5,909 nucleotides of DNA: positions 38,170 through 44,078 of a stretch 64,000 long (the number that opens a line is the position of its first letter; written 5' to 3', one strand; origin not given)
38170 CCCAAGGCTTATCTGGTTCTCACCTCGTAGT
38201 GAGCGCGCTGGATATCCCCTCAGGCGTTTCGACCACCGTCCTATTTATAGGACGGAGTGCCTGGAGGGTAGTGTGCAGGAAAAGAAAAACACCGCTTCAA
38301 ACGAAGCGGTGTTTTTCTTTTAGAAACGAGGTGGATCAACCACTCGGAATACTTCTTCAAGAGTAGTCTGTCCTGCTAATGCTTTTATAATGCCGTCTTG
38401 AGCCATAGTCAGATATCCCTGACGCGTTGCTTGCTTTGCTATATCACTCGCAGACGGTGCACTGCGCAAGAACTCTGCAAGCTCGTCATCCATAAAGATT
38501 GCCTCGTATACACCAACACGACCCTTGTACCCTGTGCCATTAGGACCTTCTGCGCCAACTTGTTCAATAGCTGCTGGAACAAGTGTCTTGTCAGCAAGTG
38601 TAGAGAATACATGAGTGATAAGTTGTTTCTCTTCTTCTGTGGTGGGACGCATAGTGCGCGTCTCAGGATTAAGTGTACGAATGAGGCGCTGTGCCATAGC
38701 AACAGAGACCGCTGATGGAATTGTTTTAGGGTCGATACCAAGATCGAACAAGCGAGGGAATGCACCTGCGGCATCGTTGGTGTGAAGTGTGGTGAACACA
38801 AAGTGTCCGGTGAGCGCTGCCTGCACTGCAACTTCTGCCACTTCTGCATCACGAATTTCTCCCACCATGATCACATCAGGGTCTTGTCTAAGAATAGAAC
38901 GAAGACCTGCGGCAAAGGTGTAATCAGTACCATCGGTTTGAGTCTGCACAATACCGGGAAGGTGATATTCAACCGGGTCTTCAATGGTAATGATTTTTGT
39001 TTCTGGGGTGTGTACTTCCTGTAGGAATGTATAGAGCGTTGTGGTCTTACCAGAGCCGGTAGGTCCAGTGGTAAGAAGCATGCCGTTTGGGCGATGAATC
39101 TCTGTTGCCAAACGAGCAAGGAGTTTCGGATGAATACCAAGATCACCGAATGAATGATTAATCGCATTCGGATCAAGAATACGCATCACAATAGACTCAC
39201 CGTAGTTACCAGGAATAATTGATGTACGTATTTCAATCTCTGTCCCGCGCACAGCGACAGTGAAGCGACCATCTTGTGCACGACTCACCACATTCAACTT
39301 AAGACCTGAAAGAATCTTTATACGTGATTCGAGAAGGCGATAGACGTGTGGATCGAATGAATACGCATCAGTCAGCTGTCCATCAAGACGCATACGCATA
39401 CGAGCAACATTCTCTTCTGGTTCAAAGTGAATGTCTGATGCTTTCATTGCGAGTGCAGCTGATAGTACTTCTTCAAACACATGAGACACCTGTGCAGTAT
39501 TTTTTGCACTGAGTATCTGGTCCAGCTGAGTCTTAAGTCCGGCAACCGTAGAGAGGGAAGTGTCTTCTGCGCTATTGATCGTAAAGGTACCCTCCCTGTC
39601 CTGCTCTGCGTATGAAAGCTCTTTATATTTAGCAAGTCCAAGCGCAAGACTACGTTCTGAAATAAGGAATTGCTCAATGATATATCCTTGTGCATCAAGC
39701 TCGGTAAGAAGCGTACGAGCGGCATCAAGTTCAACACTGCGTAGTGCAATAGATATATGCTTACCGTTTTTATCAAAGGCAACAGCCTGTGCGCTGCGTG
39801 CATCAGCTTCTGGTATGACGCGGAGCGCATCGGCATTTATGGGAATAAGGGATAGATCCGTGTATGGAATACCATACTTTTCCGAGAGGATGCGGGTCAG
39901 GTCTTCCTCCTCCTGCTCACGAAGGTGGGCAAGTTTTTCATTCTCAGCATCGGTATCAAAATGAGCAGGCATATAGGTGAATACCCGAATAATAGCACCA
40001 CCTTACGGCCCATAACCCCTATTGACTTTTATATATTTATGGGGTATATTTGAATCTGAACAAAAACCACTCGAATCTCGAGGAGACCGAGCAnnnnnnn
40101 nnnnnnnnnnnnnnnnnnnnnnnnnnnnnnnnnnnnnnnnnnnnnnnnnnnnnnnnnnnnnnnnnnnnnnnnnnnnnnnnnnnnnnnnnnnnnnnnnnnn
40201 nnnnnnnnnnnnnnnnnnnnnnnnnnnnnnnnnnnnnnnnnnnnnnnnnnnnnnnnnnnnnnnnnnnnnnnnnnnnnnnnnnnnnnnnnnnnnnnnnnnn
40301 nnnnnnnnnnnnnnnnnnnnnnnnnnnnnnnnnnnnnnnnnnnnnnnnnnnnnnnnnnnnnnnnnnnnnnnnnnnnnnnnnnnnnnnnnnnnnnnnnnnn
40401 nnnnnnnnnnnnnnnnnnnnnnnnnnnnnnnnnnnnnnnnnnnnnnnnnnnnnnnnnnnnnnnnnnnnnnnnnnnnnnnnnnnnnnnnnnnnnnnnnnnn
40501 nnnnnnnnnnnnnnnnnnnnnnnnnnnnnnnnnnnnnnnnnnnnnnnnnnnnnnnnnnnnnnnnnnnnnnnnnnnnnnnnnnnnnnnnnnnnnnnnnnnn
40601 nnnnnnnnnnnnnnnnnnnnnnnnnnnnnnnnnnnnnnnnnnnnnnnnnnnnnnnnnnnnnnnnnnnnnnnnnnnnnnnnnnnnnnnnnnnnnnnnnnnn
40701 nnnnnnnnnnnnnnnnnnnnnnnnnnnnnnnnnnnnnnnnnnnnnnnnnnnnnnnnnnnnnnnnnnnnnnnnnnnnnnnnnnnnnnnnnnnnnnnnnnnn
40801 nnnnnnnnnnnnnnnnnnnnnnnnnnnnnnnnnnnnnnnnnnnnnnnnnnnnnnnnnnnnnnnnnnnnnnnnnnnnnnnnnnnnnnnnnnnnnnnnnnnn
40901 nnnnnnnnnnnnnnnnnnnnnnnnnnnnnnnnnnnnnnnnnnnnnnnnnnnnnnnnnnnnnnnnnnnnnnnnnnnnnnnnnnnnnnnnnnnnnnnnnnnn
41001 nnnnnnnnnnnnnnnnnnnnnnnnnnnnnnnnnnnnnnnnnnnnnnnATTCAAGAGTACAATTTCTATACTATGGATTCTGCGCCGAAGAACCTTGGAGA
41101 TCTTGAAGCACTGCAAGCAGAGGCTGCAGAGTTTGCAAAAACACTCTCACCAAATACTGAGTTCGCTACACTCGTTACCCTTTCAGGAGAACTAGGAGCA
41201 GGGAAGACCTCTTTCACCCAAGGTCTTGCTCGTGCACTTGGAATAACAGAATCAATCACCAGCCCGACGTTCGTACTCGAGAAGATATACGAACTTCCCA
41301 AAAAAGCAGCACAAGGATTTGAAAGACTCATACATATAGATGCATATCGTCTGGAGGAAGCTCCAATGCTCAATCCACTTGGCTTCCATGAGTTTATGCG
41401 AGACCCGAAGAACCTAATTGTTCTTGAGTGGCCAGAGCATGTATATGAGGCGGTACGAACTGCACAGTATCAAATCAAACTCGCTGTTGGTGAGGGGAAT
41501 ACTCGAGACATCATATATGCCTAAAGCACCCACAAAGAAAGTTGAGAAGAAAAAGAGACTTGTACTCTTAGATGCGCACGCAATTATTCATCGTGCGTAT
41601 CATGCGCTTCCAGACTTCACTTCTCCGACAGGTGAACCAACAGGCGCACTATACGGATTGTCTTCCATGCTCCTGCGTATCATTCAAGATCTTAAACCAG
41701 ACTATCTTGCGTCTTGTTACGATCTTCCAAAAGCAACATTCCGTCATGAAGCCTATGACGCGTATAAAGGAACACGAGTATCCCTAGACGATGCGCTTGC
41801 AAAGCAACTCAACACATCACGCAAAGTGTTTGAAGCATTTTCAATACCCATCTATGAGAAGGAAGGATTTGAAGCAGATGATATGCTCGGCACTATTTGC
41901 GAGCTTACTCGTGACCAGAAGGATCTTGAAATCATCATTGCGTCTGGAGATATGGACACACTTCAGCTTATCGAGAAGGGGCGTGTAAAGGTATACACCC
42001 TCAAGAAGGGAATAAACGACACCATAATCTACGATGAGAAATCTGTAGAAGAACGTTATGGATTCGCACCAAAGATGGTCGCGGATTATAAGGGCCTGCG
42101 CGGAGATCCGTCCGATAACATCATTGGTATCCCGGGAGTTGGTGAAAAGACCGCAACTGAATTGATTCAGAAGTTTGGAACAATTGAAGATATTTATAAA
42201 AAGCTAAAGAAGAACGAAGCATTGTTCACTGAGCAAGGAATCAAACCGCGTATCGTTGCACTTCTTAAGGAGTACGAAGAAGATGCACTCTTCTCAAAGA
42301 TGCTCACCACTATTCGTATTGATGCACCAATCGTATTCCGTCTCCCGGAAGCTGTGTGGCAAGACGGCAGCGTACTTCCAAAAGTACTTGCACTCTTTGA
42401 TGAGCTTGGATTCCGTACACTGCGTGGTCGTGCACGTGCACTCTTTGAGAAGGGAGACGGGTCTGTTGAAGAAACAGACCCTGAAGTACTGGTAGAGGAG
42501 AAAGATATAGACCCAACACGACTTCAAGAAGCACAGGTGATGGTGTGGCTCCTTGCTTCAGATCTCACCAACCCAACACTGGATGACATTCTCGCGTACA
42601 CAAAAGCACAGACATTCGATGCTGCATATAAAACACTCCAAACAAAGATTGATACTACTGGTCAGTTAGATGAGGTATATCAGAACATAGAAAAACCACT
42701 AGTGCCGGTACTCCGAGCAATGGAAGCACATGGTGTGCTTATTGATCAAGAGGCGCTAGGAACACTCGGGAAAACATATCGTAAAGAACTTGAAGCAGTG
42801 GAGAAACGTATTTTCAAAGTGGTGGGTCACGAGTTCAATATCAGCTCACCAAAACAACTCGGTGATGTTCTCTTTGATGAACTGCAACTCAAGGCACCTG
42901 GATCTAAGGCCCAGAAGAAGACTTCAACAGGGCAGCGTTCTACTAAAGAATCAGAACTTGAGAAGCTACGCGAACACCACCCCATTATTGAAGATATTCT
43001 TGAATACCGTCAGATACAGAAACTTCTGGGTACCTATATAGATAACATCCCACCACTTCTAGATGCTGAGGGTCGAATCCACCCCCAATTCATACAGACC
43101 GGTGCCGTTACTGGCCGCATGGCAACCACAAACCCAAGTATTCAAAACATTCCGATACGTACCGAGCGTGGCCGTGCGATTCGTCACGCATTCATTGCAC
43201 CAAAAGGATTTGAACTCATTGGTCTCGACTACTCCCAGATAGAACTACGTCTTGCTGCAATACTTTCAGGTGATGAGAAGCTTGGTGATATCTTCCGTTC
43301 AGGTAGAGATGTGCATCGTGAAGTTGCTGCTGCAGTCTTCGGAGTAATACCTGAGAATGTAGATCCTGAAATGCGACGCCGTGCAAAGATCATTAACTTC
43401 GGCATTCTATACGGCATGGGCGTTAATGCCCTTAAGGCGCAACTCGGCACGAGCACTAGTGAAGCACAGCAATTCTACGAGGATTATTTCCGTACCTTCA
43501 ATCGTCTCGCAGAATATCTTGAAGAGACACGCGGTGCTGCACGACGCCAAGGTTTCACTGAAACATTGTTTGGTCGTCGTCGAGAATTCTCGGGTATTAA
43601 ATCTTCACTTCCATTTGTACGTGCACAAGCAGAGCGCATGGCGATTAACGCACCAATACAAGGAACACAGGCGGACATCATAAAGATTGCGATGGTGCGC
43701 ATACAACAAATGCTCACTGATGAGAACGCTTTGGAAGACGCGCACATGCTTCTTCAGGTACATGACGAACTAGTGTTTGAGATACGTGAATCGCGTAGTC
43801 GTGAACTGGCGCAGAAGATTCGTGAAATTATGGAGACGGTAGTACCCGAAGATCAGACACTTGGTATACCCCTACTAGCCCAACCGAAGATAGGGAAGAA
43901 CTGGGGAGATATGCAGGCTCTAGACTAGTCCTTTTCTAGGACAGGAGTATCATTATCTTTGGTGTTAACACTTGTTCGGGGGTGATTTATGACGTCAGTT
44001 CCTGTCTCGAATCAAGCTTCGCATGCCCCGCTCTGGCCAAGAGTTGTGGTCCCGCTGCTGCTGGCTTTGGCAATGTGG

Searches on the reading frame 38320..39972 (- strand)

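Call 12: search_protein_families(library=pfam, proteins=[window:38320-39972:-], max_evalue=0.001)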
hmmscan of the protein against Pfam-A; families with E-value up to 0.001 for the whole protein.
window:38320-39972:- (550 aa): 3 families
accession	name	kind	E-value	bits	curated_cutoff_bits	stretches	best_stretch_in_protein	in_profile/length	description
PF00437.27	T2SSE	-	4.4e-106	355.1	24.9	1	157-543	3-370/370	Type II/IV secretion system protein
PF05157.20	MshEN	-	4.1e-05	23.9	23.1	1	33-90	1-58/90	MshEN domain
PF25199.1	nSTAND_NTPase5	-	0.00084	19.6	34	0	283-338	27-84/145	Novel STAND NTPase 5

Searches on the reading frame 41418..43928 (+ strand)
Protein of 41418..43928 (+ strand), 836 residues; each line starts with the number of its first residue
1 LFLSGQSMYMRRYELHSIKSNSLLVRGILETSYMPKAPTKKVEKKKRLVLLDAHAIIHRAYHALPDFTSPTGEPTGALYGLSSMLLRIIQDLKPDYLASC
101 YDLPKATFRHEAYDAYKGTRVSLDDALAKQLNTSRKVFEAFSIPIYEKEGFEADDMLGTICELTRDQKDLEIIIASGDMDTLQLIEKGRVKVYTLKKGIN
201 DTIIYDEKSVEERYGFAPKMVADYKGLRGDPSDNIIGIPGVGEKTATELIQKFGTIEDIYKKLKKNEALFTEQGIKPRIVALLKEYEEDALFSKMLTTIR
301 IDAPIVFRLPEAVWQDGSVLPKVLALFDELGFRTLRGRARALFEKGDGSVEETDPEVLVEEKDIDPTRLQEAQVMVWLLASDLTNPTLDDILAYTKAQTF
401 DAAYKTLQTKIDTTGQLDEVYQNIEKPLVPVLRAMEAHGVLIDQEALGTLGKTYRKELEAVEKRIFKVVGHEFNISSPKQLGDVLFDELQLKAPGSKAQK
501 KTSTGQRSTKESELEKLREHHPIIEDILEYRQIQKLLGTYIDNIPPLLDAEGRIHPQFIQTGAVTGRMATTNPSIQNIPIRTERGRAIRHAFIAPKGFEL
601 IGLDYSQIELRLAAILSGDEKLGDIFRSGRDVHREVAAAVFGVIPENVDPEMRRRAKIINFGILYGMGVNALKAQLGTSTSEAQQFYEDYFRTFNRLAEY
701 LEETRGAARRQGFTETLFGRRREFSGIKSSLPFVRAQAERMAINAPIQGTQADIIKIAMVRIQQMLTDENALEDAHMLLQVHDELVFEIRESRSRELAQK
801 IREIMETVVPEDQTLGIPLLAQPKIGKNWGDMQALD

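Call 12: search_protein_families(library=pfam, proteins=[window:41418-43928:+], max_evalue=0.001)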
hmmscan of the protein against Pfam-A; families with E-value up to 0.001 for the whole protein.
window:41418-43928:+ (836 aa): 6 families
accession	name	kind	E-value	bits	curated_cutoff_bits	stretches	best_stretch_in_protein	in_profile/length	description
PF00476.26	DNA_pol_A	-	2.1e-137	458.5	34.3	1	445-831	2-381/381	DNA polymerase family A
PF02739.22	5_3_exonuc_N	-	4.8e-48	163.4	34.3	1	47-215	1-164/164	5'-3' exonuclease, N-terminal resolvase-like domain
PF01367.25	5_3_exonuc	-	1.6e-25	89.9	40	1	217-315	2-92/97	5'-3' exonuclease, C-terminal SAM fold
PF12826.13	HHH_2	-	0.00016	22.2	27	1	237-277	7-45/64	Helix-hairpin-helix motif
PF14520.12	HHH_5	-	0.00024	21.9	27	0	235-278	4-46/57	Helix-hairpin-helix domain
PF10391.15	DNA_pol_lambd_f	-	0.00081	19.6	29.8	0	237-264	5-32/51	Fingers domain of DNA polymerase lambda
